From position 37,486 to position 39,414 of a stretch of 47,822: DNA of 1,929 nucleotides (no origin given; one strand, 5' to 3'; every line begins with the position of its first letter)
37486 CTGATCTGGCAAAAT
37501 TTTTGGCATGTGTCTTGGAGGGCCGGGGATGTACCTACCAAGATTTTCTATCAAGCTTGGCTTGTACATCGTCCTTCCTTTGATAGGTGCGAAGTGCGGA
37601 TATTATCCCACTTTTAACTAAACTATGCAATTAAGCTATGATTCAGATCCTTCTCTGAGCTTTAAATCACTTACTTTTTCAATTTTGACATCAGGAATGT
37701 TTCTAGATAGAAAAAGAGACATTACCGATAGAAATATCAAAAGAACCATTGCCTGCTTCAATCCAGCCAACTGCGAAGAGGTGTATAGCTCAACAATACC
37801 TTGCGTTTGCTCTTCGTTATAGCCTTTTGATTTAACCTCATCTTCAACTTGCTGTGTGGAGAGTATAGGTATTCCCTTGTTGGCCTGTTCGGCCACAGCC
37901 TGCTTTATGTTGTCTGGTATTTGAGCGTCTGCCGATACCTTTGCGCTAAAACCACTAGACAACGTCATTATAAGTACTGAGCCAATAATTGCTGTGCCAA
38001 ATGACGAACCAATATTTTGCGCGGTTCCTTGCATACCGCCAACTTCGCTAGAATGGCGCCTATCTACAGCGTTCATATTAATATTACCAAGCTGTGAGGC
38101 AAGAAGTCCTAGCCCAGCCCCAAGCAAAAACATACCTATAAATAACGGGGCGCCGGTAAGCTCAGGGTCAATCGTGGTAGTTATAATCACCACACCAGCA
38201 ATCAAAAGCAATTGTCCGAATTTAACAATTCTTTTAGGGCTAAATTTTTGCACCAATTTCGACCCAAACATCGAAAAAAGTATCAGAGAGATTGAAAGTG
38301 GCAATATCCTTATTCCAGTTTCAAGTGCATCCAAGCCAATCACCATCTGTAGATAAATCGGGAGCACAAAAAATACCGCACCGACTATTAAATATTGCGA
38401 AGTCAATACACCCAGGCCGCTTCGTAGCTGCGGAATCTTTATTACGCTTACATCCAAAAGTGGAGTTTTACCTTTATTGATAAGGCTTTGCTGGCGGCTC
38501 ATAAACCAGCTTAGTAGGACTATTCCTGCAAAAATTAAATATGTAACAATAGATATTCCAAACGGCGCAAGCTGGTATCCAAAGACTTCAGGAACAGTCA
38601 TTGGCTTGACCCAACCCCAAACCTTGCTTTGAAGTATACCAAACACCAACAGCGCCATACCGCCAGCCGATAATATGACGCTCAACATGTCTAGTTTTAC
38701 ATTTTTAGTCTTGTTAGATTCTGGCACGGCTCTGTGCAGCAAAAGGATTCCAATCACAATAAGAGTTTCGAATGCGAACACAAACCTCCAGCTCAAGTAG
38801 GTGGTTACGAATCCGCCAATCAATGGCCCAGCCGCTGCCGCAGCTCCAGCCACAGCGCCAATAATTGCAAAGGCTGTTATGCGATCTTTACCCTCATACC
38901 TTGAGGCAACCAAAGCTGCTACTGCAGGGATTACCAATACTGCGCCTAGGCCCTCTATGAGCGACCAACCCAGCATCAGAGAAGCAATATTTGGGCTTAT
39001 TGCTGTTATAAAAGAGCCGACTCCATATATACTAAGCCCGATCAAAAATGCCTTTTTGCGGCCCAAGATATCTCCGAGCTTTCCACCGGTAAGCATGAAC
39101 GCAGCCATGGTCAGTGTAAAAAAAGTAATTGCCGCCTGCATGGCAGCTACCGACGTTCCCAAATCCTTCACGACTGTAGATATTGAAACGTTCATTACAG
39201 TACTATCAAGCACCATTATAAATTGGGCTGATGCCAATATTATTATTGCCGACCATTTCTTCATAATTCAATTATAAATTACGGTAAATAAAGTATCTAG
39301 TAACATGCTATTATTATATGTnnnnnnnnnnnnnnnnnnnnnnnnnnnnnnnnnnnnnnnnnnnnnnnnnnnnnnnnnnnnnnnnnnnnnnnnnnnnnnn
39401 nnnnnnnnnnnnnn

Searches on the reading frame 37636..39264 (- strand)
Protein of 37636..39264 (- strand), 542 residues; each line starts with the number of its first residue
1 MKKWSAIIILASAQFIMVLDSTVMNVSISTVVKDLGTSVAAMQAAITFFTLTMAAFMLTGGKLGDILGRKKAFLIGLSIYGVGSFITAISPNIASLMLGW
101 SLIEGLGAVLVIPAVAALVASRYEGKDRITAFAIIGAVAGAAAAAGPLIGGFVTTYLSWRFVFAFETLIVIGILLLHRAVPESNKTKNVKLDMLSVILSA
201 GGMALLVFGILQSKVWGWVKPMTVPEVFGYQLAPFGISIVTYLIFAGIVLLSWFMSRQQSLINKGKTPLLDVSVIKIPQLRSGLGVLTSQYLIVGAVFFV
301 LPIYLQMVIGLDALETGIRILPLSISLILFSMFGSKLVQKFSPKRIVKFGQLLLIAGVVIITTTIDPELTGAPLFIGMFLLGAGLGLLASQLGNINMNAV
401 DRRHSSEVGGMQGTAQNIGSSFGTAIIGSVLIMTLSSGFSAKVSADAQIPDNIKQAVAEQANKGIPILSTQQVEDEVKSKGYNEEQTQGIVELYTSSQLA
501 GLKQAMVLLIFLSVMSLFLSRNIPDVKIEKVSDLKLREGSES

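Call 23: search_protein_families(library=ncbifam, proteins=[window:37636-39264:-], max_evalue=0.00001)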
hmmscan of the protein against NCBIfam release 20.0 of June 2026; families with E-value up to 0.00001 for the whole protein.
window:37636-39264:- (542 aa): 39 families (the best 25 are shown)
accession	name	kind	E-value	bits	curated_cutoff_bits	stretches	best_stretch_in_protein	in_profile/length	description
TIGR00711.1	efflux_EmrB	subfamily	5.7e-54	183.6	230.2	1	7-510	4-483/485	DHA2 family efflux MFS transporter permease subunit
NF011571.1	PRK14995.1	subfamily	1.9e-35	122.6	701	1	2-516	3-485/493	SmvA family efflux MFS transporter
NF000025.1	MFS_efflux_tcmA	exception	6.7e-33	114.2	999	1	3-451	24-450/538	tetracenomycin C efflux MFS transporter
NF033896.2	MFS_LfrA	equivalog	2.3e-31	108.9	825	1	2-453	17-438/504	efflux MFS transporter LfrA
TIGR00710.1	efflux_Bcr_CflA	subfamily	3.3e-25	89.3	200.9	1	6-258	6-265/385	Bcr/CflA family efflux MFS transporter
NF000089.1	qac_MFS_AB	exception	3.4e-25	88.8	900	1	2-434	16-428/514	QacA/B family quaternary ammonium compound efflux MFS transporter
NF000031.1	MFS_efflux_LmrA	exception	3.8e-25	88.5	850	1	3-430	29-436/484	lincomycin efflux MFS transporter Lmr(A)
NF012169.0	qepA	equivalog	4.7e-25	88.2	1075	1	2-434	18-425/511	fluoroquinolone efflux MFS transporter QepA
NF000391.1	EmrB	exception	3.5e-22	78.7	925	1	7-430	13-417/501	multidrug efflux MFS transporter permease subunit EmrB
NF012180.1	tet_MFS_43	exception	1e-21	77.5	999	1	4-433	20-429/484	tetracycline efflux MFS transporter Tet(43)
NF040895.2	MFS_effux_SdrM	equivalog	4.1e-21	75.6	550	1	2-435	3-408/441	multidrug efflux MFS transporter SdrM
NF053813.1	MFS_TcaB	equivalog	7.9e-21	74.2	475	1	7-198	8-199/396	putative multidrug effflux MFS transporter TcaB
NF000060.1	MFS_efflux_LmrB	exception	2.3e-20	72.9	800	1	7-456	19-446/479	lincomycin efflux MFS transporter Lmr(B)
NF012175.1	tet_MFS_L_K_45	equivalog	5.9e-20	71.5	650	1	8-208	3-203/444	Tet(L)/Tet(K)/Tet(45) family tetracycline efflux MFS transporter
NF012185.0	tet_MFS_L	exception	3.5e-19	69.1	925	1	7-207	16-215/457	tetracycline efflux MFS transporter Tet(L)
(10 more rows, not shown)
